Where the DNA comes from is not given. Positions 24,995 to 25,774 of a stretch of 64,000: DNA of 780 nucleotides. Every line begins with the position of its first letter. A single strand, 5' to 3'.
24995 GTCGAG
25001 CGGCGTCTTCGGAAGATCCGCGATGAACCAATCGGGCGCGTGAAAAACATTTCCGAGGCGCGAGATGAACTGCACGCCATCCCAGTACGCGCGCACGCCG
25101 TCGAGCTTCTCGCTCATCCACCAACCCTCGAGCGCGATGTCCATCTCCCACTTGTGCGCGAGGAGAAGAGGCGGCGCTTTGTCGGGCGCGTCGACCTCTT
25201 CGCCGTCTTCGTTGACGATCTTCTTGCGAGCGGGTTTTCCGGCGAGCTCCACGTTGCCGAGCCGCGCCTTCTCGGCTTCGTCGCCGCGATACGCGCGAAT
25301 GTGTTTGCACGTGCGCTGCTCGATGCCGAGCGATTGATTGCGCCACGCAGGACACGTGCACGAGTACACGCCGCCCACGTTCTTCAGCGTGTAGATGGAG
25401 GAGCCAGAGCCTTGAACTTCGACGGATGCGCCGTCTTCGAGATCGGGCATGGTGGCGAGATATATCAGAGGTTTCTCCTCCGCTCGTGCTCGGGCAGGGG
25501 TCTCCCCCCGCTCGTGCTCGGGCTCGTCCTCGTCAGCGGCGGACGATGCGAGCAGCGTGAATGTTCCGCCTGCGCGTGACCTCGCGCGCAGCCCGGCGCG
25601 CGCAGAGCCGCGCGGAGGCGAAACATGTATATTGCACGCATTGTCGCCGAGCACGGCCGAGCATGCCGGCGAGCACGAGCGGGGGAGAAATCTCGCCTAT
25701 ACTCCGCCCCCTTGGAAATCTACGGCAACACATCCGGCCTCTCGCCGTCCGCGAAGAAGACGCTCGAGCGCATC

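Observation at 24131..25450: Minimal ATP-dependent DNA ligase fused to an N-terminal SWIM zinc finger and a C-terminal WGR domain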

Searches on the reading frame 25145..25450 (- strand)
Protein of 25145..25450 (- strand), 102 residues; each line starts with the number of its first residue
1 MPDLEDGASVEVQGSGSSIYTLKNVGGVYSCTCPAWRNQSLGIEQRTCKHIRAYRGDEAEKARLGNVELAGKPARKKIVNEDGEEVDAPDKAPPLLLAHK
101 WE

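Call 5: search_protein_families(library=pfam, proteins=[window:25145-25450:-], max_evalue=10)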
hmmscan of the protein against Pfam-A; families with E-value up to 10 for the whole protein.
seq(102 aa): 1 family
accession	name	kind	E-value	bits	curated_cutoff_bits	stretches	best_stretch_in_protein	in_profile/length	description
PF04434.22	SWIM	-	0.22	11.5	19.6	1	29-53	13-32/38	SWIM zinc finger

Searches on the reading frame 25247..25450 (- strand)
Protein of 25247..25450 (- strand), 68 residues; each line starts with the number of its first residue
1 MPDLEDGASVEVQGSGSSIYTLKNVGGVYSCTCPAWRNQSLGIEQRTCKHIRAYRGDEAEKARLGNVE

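Call 17: search_protein_families(library=pfam, alignment_id=A3, max_evalue=10)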
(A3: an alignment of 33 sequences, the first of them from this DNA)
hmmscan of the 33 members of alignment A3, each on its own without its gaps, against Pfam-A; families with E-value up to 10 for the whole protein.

A. member 1, seq(68 aa): 1 family
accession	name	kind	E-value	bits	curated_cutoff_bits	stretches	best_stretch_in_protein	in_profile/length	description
PF04434.22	SWIM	-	0.12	12.4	19.6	1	29-53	13-32/38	SWIM zinc finger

B. families by the number of members that match (of 33 scanned): 6 families
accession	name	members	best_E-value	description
PF04434.22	SWIM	29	0.00071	SWIM zinc finger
PF08519.17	RFC1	3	0.057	Replication factor RFC1 C terminal domain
PF25609.1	Unc5_NetrinR_N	1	0.092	Netrin receptor unc-5 N-terminal domain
PF05307.16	Bundlin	1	0.13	Bundlin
PF01237.23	Oxysterol_BP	1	0.13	Oxysterol-binding protein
PF12662.13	cEGF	1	7.1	Complement Clr-like EGF-like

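Call 18: search_solved_structures(query=A3, max_evalue=10, show_alignments=3)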
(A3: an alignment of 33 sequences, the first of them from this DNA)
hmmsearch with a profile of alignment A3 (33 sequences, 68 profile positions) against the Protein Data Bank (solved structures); distinct sequences matched with E-value up to 10: 8.
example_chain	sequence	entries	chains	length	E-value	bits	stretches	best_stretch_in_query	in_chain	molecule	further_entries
9q6n_D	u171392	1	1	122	0.17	15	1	15-48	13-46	N30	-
9kgk_B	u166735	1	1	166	0.43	13.8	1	6-45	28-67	NB18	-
3jbe_7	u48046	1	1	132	0.58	13.3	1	5-56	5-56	nanobody VHH PVSS8A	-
8bd7_E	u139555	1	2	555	0.75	13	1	35-62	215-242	Intraflagellar transport protein 56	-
8kcl_A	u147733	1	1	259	0.93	12.7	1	4-35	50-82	LPXTG-motif cell wall anchor domain protein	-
8kb2_A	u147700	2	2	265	0.96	12.7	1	4-35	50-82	LPXTG-motif cell wall anchor domain protein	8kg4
3gov_A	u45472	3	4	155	0.96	12.7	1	11-48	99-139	MASP-1 | Mannan-binding lectin serine protease 1 heavy chain | Mannan-binding lectin serine protease 1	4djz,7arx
7yh1_D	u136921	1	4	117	2.1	11.6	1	21-41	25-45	Roadblock/LC7 domain protein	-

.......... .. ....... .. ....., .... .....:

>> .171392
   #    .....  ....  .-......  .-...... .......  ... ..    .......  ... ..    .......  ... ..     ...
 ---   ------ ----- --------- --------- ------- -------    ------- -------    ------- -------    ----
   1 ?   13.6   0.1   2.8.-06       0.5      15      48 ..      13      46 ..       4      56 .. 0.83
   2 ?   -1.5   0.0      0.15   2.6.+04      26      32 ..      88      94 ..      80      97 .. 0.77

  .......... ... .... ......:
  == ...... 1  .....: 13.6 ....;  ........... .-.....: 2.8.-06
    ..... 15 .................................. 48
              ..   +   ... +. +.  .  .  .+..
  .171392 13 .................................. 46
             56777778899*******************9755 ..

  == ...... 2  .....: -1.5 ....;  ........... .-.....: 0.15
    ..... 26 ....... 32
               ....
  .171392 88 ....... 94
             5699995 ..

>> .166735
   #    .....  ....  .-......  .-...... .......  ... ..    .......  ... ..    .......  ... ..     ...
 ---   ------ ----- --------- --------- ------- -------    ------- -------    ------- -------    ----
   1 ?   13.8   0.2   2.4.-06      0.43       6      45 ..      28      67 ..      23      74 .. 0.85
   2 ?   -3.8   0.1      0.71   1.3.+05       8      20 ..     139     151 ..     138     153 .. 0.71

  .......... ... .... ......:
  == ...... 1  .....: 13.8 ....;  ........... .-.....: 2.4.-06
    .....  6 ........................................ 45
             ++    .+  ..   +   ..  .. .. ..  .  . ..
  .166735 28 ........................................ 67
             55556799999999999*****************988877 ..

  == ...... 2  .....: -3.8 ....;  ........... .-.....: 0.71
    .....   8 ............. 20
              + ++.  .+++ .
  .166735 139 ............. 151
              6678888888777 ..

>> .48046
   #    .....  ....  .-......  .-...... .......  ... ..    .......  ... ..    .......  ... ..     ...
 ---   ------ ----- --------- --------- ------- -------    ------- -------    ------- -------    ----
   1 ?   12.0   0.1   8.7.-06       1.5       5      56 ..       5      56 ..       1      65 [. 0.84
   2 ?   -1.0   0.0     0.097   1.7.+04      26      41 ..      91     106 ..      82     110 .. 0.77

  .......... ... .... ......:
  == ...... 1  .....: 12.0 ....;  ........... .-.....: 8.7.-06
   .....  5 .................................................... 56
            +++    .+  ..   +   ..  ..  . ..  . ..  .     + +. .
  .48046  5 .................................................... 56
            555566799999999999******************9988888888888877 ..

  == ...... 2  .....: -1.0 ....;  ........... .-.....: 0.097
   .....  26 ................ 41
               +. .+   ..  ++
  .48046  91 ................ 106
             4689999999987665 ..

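Call 31: predict_structure(alignment_id=A3)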
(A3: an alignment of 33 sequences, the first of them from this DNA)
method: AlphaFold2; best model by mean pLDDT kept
length: 68 residues; sequences in the alignment: 33
mean_pLDDT: 86.6   pTM: 0.71
mean pLDDT of the five models: 86.6, 86.5, 86.3, 81.7, 77.0
residues with pLDDT >= 90: 33; 70-90: 29; 50-70: 5; < 50: 1
segments of 3 or more residues with pLDDT < 50: none
pLDDT, mean of each block of 10 residues (from residue 1): 80 89 90 93 91 89 72
secondary structure, 60 per line:
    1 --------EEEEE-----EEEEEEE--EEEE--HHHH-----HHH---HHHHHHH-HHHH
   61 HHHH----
elements in order: E9-13 E19-25 E28-31 H34-37 H49-55 H57-64

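Call 45: search_protein_representatives(alignment_id=A3)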
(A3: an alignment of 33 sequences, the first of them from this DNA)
Query: 33 sequences, 68 profile positions. Proteins with E-value up to 0.001 (for the whole library): 1029; up to 1e-10: 499; up to 1e-30: 54. The best 150 are listed.
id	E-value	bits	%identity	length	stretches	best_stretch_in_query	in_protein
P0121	5.4e-42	157.6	-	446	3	3-57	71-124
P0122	1.1e-37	143.8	-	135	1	2-67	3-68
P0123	4.7e-36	138.6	-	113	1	1-67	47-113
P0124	1.3e-35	137.2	-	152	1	2-67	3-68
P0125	1.5e-35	137.0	-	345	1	1-67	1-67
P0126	6.9e-35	134.9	-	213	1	1-67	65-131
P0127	1.3e-34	134.0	-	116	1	1-68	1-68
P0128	1.2e-33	131.0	-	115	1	1-67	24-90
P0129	5.6e-33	128.8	-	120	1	1-67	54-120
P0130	8.6e-33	128.2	-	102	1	1-66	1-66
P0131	8.7e-33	128.2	-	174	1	1-67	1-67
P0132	9.2e-33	128.1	-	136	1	1-67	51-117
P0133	9.9e-33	128.0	-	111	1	1-67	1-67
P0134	1.2e-32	127.8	-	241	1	1-67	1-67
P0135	1.6e-32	127.4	-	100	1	1-66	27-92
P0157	1.2e-31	124.5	-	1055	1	1-66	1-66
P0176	1.3e-30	121.2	-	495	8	9-53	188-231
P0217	3.3e-28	113.5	-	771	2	4-64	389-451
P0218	4.1e-28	113.2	-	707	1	1-65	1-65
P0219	4.2e-28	113.2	-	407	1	1-62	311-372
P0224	5.8e-28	112.7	-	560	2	13-67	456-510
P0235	1.5e-27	111.4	-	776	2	4-64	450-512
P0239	2.3e-27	110.8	-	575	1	2-66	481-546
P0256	1.4e-26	108.3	-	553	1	2-66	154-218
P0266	5.5e-26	106.4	-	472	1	3-66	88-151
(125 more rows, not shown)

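Call 46: search_protein_families(library=pfam, proteins=[P0121, P0176, P0217, P0235, P0224, P0239, P0157, P0218, P0219, P0256], max_evalue=0.01)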
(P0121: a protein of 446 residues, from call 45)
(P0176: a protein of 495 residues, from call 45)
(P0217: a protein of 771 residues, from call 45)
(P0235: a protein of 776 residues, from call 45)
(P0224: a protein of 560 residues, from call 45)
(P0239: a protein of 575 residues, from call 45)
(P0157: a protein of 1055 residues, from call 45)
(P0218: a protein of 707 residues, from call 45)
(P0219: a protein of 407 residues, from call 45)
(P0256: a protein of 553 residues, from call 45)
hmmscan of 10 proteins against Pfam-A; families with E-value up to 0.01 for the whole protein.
P0121 (446 aa): 3 families
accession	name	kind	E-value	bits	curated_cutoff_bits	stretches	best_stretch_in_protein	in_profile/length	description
PF01754.22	zf-A20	-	8.8e-11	42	21.6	1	20-42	1-23/24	A20-like zinc finger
PF04434.22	SWIM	-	6.2e-07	29.3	19.6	0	243-268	12-32/38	SWIM zinc finger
PF05406.20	WGR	-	6.5e-06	26.6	22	1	363-418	18-73/79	WGR domain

P0176 (495 aa): 5 families
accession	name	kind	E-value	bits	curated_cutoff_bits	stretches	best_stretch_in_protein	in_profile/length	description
PF21073.2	GDH_HM1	-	0.00038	20.7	21.2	0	377-390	2-15/60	Glutamate dehydrogenase, helical motif 1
PF22047.1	RecJ_C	-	0.00046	20.9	30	0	160-189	32-61/110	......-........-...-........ exonuclease RecJ C-terminal domain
PF08860.15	DUF1827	-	0.0046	17.6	23.4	0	114-142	9-37/92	Domain of unknown function (DUF1827)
PF04434.22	SWIM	-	0.0065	16.4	19.6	0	404-424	14-30/38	SWIM zinc finger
PF24937.1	DUF7754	-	0.0092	16.5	27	0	214-236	24-46/65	Domain of unknown function (DUF7754)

P0217 (771 aa): 2 families
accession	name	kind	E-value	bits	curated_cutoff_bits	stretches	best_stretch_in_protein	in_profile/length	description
PF14743.12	DNA_ligase_OB_2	-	1.4e-28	99.1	28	1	681-743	1-63/66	DNA ligase OB-like domain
PF01068.26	DNA_ligase_A_M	-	4.1e-12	46.6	26.2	1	507-667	20-204/204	ATP dependent DNA ligase domain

P0235 (776 aa): 1 family
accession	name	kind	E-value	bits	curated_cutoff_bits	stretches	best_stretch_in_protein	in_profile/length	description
PF14743.12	DNA_ligase_OB_2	-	5.1e-21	74.9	28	1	703-751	16-64/66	DNA ligase OB-like domain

P0224 (560 aa): 2 families
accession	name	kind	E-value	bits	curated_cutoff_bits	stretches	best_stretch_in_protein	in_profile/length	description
PF00134.28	Cyclin_N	-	3.3e-06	27.2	23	1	29-150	25-126/127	Cyclin, N-terminal domain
PF21797.2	CycT2-like_C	-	0.00014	22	27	1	179-238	18-81/93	Cyclin-T2-like, C-terminal domain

P0239 (575 aa): 8 families
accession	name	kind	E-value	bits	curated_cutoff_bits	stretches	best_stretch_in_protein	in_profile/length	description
PF00533.33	BRCT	-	8e-61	202.7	21.3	4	107-178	3-76/78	BRCA1 C Terminus (BRCT) domain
PF12738.14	PTCB-BRCT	-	1.5e-53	179.1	22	4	382-442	3-63/63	twin BRCT domain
PF16589.12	BRCT_2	-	2.1e-29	102.1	27.3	4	110-176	3-70/86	BRCT domain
PF16759.12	LIG3_BRCT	-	0.0002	22.1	27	0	402-444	31-72/78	DNA ligase 3 BRCT domain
PF03929.21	PepSY_TM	-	0.00029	21.2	28.8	0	250-310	8-71/295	PepSY-associated TM region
PF00675.25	Peptidase_M16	-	0.00032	21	22.3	0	113-173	40-93/149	Insulinase (Peptidase family M16)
PF16548.10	FlgT_N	-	0.0048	17.8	28.8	0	390-442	22-72/87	Flagellar assembly protein T, N-terminal domain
PF18428.7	BRCT_3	-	0.0072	16.8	26.1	0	411-443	46-79/102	BRCA1 C Terminus (BRCT) domain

P0157 (1055 aa): 4 families
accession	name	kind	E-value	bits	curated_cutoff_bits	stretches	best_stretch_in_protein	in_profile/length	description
PF05406.20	WGR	-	5.9e-71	235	22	5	414-481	3-77/79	WGR domain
PF14743.12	DNA_ligase_OB_2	-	1.6e-28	98.9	28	1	277-342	1-66/66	DNA ligase OB-like domain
PF01068.26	DNA_ligase_A_M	-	1.4e-08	35.2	26.2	1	107-263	21-204/204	ATP dependent DNA ligase domain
PF02187.23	GAS2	-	0.0022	18.3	21.3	0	663-686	28-51/69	Growth-Arrest-Specific Protein 2 Domain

P0218 (707 aa): 3 families
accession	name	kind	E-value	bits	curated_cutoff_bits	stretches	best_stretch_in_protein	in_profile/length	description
PF05406.20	WGR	-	4.1e-35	120.2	22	2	641-706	3-75/79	WGR domain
PF14743.12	DNA_ligase_OB_2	-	1.1e-30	105.8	28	1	287-352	1-66/66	DNA ligase OB-like domain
PF01068.26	DNA_ligase_A_M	-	4.8e-13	49.7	26.2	1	117-273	21-204/204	ATP dependent DNA ligase domain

P0219 (407 aa): 1 family
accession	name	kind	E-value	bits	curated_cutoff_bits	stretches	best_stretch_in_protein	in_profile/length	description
PF12705.13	PDDEXK_1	-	5.2e-19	69.6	22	1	30-193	2-159/247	PD-(D/E)XK nuclease superfamily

P0256 (553 aa): 3 families
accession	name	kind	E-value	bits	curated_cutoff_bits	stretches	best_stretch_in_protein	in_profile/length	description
PF14743.12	DNA_ligase_OB_2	-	9e-29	99.7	28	1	433-498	1-66/66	DNA ligase OB-like domain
PF10283.14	zf-CCHH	-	1e-12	48.2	22.7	1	66-90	1-25/26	PBZ domain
PF01068.26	DNA_ligase_A_M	-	6.9e-08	32.8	26.2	1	296-419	67-204/204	ATP dependent DNA ligase domain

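Call 51: search_protein_families(library=pfam, alignment_id=A5, max_evalue=0.001)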
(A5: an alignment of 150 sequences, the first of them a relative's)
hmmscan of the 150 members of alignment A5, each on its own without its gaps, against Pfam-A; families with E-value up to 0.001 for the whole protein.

A. member 1, P0121 (446 aa): 3 families
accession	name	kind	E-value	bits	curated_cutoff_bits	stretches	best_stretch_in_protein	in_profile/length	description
PF01754.22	zf-A20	-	8.8e-11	42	21.6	1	20-42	1-23/24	A20-like zinc finger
PF04434.22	SWIM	-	6.2e-07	29.3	19.6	0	243-268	12-32/38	SWIM zinc finger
PF05406.20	WGR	-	6.5e-06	26.6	22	1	363-418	18-73/79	WGR domain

B. families by the number of members that match (of 150 scanned): 27 families (the first 25 are shown)
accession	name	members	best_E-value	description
PF05406.20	WGR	18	5.9e-71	WGR domain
PF14743.12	DNA_ligase_OB_2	17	1.1e-30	DNA ligase OB-like domain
PF01068.26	DNA_ligase_A_M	17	4.8e-13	ATP dependent DNA ligase domain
PF00533.33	BRCT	2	8e-61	BRCA1 C Terminus (BRCT) domain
PF12738.14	PTCB-BRCT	1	1.5e-53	twin BRCT domain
PF02775.26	TPP_enzyme_C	1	1.3e-40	Thiamine pyrophosphate enzyme, C-terminal TPP binding domain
PF16589.12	BRCT_2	1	2.1e-29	BRCT domain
PF12705.13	PDDEXK_1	1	5.2e-19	PD-(D/E)XK nuclease superfamily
PF13602.12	ADH_zinc_N_2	1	2.5e-17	Zinc-binding dehydrogenase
PF10283.14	zf-CCHH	1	1e-12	PBZ domain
PF01754.22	zf-A20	1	8.8e-11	A20-like zinc finger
PF00107.32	ADH_zinc_N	1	7.3e-10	Zinc-binding dehydrogenase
PF00106.31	adh_short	1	1.2e-09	short chain dehydrogenase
PF13561.12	adh_short_C2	1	4.4e-09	Enoyl-(Acyl carrier protein) reductase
PF04434.22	SWIM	1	6.2e-07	SWIM zinc finger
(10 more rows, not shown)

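Call 55: fold_search(model_id=the predicted structure, library=pdb)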
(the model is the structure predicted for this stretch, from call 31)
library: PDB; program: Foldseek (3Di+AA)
matches with E <= 10: 107; with E <= 0.001: 0
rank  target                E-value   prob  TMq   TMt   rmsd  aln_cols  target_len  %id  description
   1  2de5_D                4.2e-01  0.38  0.38  0.25   7.4        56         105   14  Crystal structure of the electron transfer complex between oxygenase and ferredoxin in carbazole 1,9a-dioxygenase (released 2006-12-05)
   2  4nb9_E                4.5e-01  0.47  0.40  0.25   6.7        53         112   15  Oxygenase with Ile262 replaced by Val and ferredoxin complex of carbazole 1,9a-dioxygenase (released 2014-03-26)
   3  4nbb_E                4.5e-01  0.47  0.40  0.24   6.7        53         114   15  Carbazole- and oxygen-bound oxygenase with Ile262 replaced by Val and ferredoxin complex of carbazole 1,9a-dioxygenase (released 2014-03-26)
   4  6llh_F                4.8e-01  0.41  0.40  0.26   7.6        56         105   12  Biphenyl-2,3-diol-soaked resting complex of Oxy and Fd in carbazole 1,9a-dioxygenase (released 2021-01-27)
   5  4nbe_E                5.1e-01  0.66  0.41  0.26   4.9        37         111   19  Fluorene-bound oxygenase with Phe275 replaced by Trp and ferredoxin complex of carbazole 1,9a-dioxygenase (form2) (released 2014-03-26)
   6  7bui_E                5.1e-01  0.38  0.40  0.26   7.6        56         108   12  Complex of reduced oxygenase and oxidized ferredoxin in carbazole 1,9a- dioxygenase (released 2021-04-07)
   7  4nbc_F                6.3e-01  0.35  0.40  0.27   7.6        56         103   12  Oxygenase with Phe275 replaced by Trp and ferredoxin complex of carbazole 1,9a-dioxygenase (form1) (released 2014-03-26)
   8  4nb8_E                6.3e-01  0.33  0.40  0.25   7.6        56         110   12  Oxygenase with Ile262 replaced by Leu and ferredoxin complex of carbazole 1,9a-dioxygenase (released 2014-03-26)
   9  9dbz_A                7.3e-01  0.16  0.28  0.03   9.1        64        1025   16  Molecular basis of pathogenicity of the recently emerged FCoV-23 coronavirus. FCoV-23 S long with Do in mixed conforma (released 2025-07-09)
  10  2de7_E                8.3e-01  0.33  0.40  0.26   6.6        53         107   15  The substrate-bound complex between oxygenase and ferredoxin in carbazole 1,9a-dioxygenase (released 2006-12-05)
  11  2de5_E                8.3e-01  0.28  0.40  0.26   7.6        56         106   12  Crystal structure of the electron transfer complex between oxygenase and ferredoxin in carbazole 1,9a-dioxygenase (released 2006-12-05)
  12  1vck                  8.3e-01  0.25  0.38  0.26   7.4        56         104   14  Crystal structure of ferredoxin component of carbazole 1,9a-dioxygenase of Pseudomonas resinovorans strain CA10 (released 2005-03-01)
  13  5bok                  1.1e+00  0.18  0.34  0.24   6.9        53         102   15  Ferredoxin component of 3-nitrotoluene dioxygenase from Diaphorobacter sp. strain DS2 (released 2016-07-27)
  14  3dqy                  1.4e+00  0.18  0.37  0.24   7.3        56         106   21  Crystal structure of Toluene 2,3-Dioxygenase Ferredoxin (released 2009-03-10)
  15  1fqt_A                1.7e+00  0.51  0.38  0.24   1.0        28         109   25  CRYSTAL STRUCTURE OF THE RIESKE-TYPE FERREDOXIN ASSOCIATED WITH BIPHENYL DIOXYGENASE (released 2001-01-03)
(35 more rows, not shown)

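Call 62: list_cluster_members(proteins=[P0256, P0217, P0235, P0239, P0121, P0219, P0176, P0224, P0157, P0266])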
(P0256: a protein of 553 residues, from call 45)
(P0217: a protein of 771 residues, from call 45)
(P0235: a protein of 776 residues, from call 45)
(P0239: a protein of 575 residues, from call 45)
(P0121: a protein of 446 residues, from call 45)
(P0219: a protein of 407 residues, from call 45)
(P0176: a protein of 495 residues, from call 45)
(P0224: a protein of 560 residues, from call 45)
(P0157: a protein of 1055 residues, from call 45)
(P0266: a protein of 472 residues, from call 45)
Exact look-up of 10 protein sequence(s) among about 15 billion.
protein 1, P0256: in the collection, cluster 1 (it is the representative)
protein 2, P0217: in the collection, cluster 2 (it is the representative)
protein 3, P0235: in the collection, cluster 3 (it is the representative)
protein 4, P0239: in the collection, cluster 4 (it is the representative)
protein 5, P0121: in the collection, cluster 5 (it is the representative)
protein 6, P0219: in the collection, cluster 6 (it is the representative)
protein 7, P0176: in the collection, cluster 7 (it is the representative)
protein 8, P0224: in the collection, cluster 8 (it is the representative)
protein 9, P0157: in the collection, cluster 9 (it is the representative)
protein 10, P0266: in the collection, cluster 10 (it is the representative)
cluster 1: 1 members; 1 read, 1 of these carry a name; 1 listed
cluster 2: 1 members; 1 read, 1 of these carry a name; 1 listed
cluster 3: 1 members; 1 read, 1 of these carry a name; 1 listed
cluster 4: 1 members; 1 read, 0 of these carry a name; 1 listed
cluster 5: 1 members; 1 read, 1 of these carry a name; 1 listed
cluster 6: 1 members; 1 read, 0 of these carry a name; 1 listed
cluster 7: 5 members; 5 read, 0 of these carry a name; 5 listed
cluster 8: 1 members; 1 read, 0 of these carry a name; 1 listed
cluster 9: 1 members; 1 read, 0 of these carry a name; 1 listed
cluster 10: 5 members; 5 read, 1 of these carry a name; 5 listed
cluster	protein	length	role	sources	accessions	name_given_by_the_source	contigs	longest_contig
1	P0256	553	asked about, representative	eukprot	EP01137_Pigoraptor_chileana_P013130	Opistho-2@66308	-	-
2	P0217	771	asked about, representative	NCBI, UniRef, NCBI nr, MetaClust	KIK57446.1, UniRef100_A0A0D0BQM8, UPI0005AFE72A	hypothetical protein GYMLUDRAFT_46330 [Collybiopsis luxurians FD-317 M1] | SWIM-type domain-containing protein n=1 Tax=Collybiopsis luxurians FD-317 M1 TaxID=944289 ... | status=active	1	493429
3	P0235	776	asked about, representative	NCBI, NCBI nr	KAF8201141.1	hypothetical protein K438DRAFT_2015518 [Mycena galopus ATCC 62051]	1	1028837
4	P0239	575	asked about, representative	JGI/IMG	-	-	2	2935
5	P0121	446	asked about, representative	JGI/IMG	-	predicted nucleic acid-binding Zn finger protein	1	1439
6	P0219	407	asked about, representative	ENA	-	-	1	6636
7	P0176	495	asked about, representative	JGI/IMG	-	-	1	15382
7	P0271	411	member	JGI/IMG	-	-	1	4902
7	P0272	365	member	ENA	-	-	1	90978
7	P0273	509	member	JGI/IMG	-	-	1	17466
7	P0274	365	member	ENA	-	-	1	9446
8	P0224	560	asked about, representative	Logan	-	-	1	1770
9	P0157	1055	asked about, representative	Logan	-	-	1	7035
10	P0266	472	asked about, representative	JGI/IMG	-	DNA ligase-1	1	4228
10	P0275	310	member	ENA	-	-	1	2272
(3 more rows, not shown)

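Call 71: search_protein_families(library=ncbifam, alignment_id=A3, max_evalue=10)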
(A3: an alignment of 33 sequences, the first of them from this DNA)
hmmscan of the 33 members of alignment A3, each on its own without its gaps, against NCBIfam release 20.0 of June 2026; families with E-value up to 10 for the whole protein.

A. member 1, seq(68 aa): 0 families

B. families by the number of members that match (of 33 scanned): 3 families
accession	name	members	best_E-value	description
NF004312.0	PRK05710.1-1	3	0.12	tRNA glutamyl-Q(34) synthetase GluQRS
NF000797.0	PRK00054.1-2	1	0.043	dihydroorotate dehydrogenase electron transfer subunit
NF033629.0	RiPP_CPAC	1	0.066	RiPP peptide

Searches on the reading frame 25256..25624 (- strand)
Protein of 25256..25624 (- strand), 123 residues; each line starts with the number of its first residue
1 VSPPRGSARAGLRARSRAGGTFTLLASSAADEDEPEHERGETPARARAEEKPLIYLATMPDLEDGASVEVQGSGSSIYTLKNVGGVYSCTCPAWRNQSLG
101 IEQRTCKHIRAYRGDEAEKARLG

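Call 5: search_protein_families(library=pfam, proteins=[window:25256-25624:-], max_evalue=10)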
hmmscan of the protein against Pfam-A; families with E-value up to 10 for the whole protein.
seq(123 aa): 1 family
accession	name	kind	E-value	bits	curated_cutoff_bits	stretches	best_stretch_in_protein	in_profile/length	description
PF04434.22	SWIM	-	0.39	10.7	19.6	1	87-111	13-32/38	SWIM zinc finger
